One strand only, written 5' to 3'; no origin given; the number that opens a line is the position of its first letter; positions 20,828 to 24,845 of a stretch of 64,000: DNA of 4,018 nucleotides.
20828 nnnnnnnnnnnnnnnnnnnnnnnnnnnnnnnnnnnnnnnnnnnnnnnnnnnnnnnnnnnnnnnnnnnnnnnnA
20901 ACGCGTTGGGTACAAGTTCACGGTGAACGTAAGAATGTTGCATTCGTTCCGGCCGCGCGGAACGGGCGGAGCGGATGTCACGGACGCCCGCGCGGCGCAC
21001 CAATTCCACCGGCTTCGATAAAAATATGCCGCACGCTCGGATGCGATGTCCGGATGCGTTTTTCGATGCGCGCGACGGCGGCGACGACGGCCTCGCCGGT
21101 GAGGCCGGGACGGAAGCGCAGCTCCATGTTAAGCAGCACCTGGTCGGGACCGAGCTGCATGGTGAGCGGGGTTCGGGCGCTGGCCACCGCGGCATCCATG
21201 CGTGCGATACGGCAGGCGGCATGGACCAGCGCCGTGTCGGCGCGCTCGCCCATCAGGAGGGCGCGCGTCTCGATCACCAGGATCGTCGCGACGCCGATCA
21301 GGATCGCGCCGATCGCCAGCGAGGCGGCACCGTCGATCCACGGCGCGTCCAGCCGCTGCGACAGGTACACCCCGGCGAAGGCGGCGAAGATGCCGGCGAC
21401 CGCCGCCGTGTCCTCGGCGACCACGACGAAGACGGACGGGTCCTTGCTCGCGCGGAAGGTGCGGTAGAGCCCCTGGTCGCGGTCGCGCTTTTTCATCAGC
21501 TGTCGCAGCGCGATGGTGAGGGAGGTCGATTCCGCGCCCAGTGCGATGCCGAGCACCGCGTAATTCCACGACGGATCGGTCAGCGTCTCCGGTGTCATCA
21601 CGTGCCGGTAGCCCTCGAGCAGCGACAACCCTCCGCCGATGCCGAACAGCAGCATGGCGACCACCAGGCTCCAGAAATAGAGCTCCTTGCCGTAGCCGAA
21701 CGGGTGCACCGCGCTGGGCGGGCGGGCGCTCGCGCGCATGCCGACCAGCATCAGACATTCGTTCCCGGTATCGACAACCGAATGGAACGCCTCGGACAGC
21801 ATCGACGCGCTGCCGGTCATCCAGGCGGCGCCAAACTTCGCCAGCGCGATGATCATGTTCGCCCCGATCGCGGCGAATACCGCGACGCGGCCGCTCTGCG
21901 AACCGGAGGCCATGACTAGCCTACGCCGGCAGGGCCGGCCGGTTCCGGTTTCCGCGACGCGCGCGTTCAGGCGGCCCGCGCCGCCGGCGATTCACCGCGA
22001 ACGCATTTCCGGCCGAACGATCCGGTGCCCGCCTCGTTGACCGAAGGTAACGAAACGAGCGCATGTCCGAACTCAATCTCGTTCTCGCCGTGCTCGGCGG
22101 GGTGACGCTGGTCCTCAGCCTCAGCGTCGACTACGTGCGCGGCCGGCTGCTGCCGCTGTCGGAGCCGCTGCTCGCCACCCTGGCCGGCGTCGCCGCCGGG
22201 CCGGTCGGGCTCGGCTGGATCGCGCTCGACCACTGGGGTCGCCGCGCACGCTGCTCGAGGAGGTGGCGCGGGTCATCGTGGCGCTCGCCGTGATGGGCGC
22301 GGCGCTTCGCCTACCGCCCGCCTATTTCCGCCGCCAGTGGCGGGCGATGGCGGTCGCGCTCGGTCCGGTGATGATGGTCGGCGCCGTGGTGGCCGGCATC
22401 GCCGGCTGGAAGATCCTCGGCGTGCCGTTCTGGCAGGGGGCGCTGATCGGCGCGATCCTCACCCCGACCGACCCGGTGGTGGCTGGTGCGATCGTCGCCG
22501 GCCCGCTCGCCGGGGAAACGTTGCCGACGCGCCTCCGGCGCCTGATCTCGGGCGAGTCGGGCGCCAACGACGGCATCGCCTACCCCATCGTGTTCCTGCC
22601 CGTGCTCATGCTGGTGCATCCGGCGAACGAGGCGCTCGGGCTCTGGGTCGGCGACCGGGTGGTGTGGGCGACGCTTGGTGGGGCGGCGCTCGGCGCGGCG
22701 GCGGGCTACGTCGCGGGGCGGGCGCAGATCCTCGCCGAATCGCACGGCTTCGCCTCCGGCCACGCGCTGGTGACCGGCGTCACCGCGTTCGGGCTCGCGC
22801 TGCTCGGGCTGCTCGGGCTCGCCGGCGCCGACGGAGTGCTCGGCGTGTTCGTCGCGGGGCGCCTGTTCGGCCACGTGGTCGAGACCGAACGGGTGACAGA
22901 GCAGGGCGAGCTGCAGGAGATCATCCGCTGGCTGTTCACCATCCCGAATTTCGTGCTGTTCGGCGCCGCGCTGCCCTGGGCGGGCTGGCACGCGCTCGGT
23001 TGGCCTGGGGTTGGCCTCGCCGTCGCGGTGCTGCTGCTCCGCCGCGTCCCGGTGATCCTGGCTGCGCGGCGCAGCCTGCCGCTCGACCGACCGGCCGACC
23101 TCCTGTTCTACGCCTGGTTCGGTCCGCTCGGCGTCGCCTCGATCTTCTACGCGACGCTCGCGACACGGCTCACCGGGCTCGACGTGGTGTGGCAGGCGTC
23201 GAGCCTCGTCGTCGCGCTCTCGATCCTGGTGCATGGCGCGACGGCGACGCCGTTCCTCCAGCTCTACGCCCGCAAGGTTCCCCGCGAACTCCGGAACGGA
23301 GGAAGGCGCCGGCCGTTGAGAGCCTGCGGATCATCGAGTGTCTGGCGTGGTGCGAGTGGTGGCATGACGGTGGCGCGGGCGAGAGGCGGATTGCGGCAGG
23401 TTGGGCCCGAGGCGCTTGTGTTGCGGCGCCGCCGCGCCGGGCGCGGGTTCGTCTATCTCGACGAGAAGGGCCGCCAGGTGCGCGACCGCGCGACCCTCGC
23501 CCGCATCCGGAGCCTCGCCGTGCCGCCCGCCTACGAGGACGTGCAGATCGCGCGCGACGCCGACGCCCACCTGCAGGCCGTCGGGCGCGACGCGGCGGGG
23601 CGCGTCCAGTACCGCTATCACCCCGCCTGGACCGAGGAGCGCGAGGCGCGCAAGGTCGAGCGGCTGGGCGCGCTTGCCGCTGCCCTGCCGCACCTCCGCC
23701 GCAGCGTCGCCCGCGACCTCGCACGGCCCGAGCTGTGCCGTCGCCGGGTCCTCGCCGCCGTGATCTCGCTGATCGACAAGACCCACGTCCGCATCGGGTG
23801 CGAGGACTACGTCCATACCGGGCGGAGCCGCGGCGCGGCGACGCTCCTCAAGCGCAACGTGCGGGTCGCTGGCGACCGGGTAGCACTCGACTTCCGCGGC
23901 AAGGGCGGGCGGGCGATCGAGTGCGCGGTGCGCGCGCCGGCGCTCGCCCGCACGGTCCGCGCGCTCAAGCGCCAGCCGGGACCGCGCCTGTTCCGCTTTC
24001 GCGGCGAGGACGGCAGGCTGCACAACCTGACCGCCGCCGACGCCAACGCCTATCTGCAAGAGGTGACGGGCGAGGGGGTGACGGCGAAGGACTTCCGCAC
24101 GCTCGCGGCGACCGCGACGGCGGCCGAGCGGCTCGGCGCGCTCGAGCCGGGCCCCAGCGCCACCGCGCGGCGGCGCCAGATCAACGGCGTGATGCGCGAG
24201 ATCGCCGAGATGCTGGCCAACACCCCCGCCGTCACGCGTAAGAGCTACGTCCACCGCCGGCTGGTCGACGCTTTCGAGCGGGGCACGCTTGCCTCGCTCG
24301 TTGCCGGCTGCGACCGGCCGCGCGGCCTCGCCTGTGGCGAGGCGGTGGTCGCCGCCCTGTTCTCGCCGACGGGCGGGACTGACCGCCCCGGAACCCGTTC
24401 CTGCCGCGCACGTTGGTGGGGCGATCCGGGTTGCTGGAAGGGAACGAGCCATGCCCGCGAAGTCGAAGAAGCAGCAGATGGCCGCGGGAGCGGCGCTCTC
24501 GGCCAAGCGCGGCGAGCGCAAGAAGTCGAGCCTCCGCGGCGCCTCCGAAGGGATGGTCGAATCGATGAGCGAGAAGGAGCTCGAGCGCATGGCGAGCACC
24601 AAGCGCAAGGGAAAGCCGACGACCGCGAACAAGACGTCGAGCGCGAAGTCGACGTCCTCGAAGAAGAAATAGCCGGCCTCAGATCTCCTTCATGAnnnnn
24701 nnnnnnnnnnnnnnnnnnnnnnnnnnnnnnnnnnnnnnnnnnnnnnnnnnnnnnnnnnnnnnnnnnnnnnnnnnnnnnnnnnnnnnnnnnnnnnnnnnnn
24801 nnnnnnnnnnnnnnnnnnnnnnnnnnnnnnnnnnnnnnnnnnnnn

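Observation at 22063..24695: Decaying NhaP antiporter gene running without a stop into a bacterial topoisomerase IB, which itself lacks a nearby stop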

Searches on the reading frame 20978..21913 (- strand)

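Call 4: search_protein_families(library=pfam, proteins=[window:20978-21913:-], max_evalue=0.01)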
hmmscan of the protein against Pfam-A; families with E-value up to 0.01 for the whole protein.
window:20978-21913:- (311 aa): 1 family
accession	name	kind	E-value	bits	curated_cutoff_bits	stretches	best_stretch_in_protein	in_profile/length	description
PF01545.26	Cation_efflux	-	1.7e-35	123.1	26.6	1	12-221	1-198/198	Cation efflux family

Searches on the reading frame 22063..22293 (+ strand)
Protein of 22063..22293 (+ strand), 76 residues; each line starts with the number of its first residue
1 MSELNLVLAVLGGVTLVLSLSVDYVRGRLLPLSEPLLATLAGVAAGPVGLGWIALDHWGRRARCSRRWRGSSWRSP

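Call 4: search_protein_families(library=pfam, proteins=[window:22063-22293:+], max_evalue=0.01)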
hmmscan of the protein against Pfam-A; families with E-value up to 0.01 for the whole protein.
window:22063-22293:+ (76 aa): 0 families

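Call 5: search_protein_families(library=ncbifam, proteins=[window:22063-22293:+], max_evalue=0.01)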
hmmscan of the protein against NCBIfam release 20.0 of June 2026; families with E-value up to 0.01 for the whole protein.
window:22063-22293:+ (76 aa): 0 families

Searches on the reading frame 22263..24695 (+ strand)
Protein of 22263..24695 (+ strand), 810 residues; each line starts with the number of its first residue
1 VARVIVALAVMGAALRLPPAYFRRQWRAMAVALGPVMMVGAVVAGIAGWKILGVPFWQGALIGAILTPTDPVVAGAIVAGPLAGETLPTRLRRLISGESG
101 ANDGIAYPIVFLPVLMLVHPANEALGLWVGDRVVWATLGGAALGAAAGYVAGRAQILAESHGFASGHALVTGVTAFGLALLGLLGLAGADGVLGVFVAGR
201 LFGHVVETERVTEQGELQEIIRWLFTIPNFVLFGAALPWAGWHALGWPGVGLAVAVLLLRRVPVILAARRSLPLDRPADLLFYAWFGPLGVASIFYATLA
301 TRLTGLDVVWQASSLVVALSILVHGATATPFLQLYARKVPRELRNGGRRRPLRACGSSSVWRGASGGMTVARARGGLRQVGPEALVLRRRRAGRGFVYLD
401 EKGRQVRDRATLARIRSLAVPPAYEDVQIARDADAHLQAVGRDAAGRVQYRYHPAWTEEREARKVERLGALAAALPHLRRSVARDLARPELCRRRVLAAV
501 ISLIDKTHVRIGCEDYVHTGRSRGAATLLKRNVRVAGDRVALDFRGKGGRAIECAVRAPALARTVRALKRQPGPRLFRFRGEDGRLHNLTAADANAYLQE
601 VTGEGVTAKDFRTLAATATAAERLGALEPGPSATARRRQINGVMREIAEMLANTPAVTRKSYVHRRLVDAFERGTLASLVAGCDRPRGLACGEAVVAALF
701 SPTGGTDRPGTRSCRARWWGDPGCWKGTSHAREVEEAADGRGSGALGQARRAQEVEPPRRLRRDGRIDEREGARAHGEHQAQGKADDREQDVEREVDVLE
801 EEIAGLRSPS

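Call 4: search_protein_families(library=pfam, proteins=[window:22263-24695:+], max_evalue=0.01)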
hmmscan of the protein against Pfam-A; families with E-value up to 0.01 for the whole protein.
window:22263-24695:+ (810 aa): 3 families
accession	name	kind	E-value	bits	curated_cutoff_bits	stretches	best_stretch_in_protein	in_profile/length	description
PF00999.27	Na_H_Exchanger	-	5.7e-31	108.1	26.2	1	5-333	50-374/375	Sodium/hydrogen exchanger, transmembrane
PF01028.25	Topoisom_I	-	1.1e-25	90.7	23.7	1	457-661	5-202/228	Eukaryotic DNA topoisomerase I, catalytic core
PF21338.2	Top1B_N_bact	-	2.2e-21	75.7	27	1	395-443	1-49/49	Bacterial DNA topoisomerase IB, N-terminal domain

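Call 5: search_protein_families(library=ncbifam, proteins=[window:22263-24695:+], max_evalue=0.01)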
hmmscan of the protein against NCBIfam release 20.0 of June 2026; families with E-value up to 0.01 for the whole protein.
window:22263-24695:+ (810 aa): 4 families
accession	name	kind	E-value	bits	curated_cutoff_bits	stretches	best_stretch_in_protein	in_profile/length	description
TIGR00844.1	c_cpa1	equivalog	5e-38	130.9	1236.05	1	2-300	75-381/810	sodium/hydrogen antiporter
NF003715.0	PRK05326.1-2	equivalog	2.1e-16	59.4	309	1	6-344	67-398/595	potassium/proton antiporter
NF003716.0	PRK05326.1-3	equivalog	5.4e-16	58.1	355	1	30-330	92-384/499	potassium/proton antiporter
TIGR00831.1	a_cpa1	equivalog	2.2e-10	39.7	279.6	1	23-268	73-314/525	Na+/H+ antiporter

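Call 43: find_encoding_contigs(protein=window:22263-24695:+, flank=3000, max_places=3)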
Protein window:22263-24695:+ (810 aa): no gene with exactly this product is on record in the collection.

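Call 44: list_cluster_members(proteins=[P0241, window:22263-24695:+, window:23364-24695:+, window:24451-24672:+, window:22063-22293:+, window:24679-25575:-, window:20978-21913:-, window:26174-27052:-])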
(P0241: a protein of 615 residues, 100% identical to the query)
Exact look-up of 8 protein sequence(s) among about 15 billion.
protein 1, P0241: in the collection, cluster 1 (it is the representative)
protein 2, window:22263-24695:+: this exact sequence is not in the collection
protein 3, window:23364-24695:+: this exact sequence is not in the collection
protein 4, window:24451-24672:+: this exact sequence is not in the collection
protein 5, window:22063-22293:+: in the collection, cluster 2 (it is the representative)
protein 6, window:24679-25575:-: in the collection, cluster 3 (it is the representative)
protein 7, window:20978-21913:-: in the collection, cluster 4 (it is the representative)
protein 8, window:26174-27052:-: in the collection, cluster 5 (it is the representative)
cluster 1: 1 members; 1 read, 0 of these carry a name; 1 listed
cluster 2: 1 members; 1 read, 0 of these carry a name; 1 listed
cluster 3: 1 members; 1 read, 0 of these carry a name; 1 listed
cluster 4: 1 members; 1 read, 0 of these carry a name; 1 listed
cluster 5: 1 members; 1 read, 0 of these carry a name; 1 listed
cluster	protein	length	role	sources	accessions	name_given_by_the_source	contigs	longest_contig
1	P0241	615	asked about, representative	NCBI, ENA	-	-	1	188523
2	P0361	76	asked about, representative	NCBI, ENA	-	-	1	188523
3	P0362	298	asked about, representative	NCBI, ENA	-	-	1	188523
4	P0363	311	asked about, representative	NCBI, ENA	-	-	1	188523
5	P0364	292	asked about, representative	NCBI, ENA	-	-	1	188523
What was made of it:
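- The window comes from a 188.5-kb contig of unknown technology (call 44).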

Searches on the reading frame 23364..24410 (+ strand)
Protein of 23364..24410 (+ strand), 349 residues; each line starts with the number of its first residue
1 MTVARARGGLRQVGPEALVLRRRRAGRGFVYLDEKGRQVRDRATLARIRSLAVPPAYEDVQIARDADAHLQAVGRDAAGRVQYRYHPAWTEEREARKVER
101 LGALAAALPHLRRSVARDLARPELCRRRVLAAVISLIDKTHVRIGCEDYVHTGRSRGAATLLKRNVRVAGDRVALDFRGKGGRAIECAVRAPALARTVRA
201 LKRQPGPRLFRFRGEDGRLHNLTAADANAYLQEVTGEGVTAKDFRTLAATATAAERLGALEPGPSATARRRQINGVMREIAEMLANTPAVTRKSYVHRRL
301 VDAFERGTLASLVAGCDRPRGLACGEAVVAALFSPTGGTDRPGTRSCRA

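Call 6: find_related_loci(query=window:23364-24410:+, collection=genome_contigs, flank=4000)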
Query window:23364-24410:+ (349 aa) in genome_contigs; peptide patterns used: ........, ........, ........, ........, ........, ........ (x = any residue, [..] = any of these).
244 stretches matched a pattern; 15 encode a relative of the query (tblastn E <= 1e-3); 15 distinct loci.
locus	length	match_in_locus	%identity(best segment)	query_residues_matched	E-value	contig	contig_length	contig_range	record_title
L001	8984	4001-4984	60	7-334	1e-118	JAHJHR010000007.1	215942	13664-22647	MAG: Alphaproteobacteria bacterium isolate Modern_marine_planktonic.mb.43 Modern_marine_plan.mb.43_k141_312411, whole ge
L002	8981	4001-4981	61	7-333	3e-112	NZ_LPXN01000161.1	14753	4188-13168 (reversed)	Oceanibaculum pacificum strain MCCC 1A02656 contig80, whole genome shotgun sequence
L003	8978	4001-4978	57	9-334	9e-110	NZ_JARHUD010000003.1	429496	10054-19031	Aquibaculum arenosum strain CAU 1616 contig3, whole genome shotgun sequence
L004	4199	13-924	58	9-312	5e-110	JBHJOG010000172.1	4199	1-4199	MAG: Alphaproteobacteria bacterium isolate al_S4C421_1 S4Ck119_228815, whole genome shotgun sequence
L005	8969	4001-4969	66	10-333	1e-107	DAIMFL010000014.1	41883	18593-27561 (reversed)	MAG TPA_asm: Alphaproteobacteria bacterium isolate CTOTU46460 NODE_228_length_41883_cov_5.341422, whole genome shotgun s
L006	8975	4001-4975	56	10-334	6e-107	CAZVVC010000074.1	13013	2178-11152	MAG TPA_asm: uncultured Bifidobacterium sp. isolate binchicken_co173_142 genome assembly, contig: NODE_16285_length_1301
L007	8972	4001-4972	57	9-332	3e-107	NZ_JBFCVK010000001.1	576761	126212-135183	Aquibaculum sediminis strain EGI_FJ10229 NODE_1_length_576761_cov_405.792676, whole genome shotgun sequence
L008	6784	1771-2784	57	9-341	8e-105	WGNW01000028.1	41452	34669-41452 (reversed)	MAG: Alphaproteobacteria bacterium isolate RI_34 c_000000007412, whole genome shotgun sequence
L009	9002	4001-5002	40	20-347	6e-68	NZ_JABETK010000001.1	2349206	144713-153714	Mesorhizobium sediminum strain KCTC 42205 1, whole genome shotgun sequence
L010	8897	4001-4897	40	10-307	4e-61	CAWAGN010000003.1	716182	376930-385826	MAG: uncultured Actinomycetota bacterium isolate MFD02581.bin.1.105 genome assembly, contig: contig_14262, whole genome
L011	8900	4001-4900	40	10-308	4e-61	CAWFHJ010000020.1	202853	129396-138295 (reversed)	MAG: uncultured Actinomycetota bacterium isolate MFD02581.bin.1.108 genome assembly, contig: contig_46966, whole genome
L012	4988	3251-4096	32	22-303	5e-59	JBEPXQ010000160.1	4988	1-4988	MAG: Bacteroidales bacterium isolate 02_S197.semibin_refined.037 NODE_12064_length_4988_cov_1.761366, whole genome shotg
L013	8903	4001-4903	40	10-308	1e-56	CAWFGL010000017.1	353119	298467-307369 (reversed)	MAG: uncultured Actinomycetota bacterium isolate MFD03066.bin.3.192 genome assembly, contig: contig_8469, whole genome s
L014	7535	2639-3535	45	10-307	5e-61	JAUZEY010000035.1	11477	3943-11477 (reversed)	MAG: Actinomycetota bacterium isolate BP_133 scaffold_732581, whole genome shotgun sequence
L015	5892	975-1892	39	2-307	2e-50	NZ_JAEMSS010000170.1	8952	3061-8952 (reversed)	MAG: Nocardioides sp. isolate SupBloom_Metag_033 NODE_4180_length_8952_cov_13.220636, whole genome shotgun sequence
